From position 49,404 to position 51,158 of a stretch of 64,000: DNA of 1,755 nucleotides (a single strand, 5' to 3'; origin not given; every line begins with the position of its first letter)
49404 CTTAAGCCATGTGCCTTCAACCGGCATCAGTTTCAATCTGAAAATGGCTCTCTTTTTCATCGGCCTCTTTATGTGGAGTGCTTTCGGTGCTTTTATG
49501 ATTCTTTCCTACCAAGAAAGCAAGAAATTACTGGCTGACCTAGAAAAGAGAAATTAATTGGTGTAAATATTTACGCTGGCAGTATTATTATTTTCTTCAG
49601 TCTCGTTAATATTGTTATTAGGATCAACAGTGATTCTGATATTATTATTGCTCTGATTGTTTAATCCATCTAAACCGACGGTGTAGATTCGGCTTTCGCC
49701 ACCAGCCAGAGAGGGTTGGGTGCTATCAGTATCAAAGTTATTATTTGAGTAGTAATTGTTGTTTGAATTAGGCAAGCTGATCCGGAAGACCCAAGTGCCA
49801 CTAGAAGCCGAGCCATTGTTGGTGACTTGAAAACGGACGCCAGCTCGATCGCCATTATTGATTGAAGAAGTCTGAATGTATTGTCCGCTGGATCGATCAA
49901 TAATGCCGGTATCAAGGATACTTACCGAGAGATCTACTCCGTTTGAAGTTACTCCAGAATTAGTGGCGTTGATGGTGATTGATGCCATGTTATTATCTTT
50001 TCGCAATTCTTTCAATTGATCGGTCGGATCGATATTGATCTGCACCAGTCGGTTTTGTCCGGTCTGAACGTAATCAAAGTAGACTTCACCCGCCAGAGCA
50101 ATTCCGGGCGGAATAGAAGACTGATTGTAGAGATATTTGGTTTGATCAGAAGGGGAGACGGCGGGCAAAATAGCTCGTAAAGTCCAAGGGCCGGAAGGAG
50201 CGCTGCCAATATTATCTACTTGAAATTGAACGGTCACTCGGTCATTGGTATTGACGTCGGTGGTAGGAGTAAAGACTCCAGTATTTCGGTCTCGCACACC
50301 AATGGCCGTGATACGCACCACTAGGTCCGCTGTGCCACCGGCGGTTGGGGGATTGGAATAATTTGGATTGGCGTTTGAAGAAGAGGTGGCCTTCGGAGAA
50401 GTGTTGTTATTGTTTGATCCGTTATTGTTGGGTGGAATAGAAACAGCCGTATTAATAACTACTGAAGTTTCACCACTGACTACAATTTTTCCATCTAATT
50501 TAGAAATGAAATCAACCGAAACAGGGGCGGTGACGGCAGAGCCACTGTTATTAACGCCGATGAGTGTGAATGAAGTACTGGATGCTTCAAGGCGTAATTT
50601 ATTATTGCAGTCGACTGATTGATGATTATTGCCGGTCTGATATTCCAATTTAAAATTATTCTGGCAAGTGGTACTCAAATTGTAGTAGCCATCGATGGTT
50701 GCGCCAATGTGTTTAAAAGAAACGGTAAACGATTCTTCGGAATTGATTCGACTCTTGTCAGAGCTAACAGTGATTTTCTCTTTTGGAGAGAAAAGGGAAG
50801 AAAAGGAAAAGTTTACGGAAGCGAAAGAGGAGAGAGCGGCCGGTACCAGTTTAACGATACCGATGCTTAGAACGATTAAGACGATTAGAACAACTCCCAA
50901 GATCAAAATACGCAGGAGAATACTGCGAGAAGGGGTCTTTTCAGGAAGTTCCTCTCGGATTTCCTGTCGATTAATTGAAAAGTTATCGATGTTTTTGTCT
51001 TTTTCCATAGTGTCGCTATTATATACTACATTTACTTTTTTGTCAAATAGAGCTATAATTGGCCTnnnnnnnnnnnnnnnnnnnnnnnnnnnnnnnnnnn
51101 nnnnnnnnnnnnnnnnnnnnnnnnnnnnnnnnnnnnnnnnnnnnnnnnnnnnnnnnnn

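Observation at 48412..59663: Sortase locus with a non-canonical, conserved C-terminal sorting module: (V/I)P(S/A)TGIS + near-identical TM helix, one copy followed by a long cytoplasmic tail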

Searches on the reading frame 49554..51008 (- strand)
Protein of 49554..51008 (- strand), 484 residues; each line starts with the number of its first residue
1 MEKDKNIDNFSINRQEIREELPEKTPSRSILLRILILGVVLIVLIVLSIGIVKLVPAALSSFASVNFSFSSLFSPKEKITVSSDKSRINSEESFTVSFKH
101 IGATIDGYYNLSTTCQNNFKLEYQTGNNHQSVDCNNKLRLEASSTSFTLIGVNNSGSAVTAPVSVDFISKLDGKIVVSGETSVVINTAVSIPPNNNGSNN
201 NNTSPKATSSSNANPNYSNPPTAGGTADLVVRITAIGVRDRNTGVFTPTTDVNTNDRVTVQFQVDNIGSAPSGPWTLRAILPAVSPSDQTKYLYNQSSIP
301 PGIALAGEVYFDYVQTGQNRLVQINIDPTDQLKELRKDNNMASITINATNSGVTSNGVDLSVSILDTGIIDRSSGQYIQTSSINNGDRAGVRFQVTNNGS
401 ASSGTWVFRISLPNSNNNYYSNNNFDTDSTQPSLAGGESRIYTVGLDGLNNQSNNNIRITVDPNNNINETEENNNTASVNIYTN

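Call 3: search_protein_families(library=pfam, proteins=[window:49554-51008:-], max_evalue=0.01)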
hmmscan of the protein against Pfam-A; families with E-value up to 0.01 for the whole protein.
window:49554-51008:- (484 aa): 1 family
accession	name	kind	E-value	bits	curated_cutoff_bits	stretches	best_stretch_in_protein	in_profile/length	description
PF07705.17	CARDB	-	2.7e-11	44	22.7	2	379-478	11-100/101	CARDB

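Call 4: search_protein_families(library=ncbifam, proteins=[window:49554-51008:-], max_evalue=0.01)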
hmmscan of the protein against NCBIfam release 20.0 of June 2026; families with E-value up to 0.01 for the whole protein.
window:49554-51008:- (484 aa): 1 family
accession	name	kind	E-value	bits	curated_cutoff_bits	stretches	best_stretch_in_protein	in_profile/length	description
NF052324.1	PorU_rel_Nterm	equivalog_domain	1.2e-07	30.4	450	2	381-475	789-879/879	putative type IX secretion system sortase PorU2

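Call 60: search_protein_families(library=phrogs, proteins=[window:49554-51008:-], max_evalue=0.001)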
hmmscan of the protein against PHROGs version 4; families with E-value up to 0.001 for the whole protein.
window:49554-51008:- (484 aa): 0 families
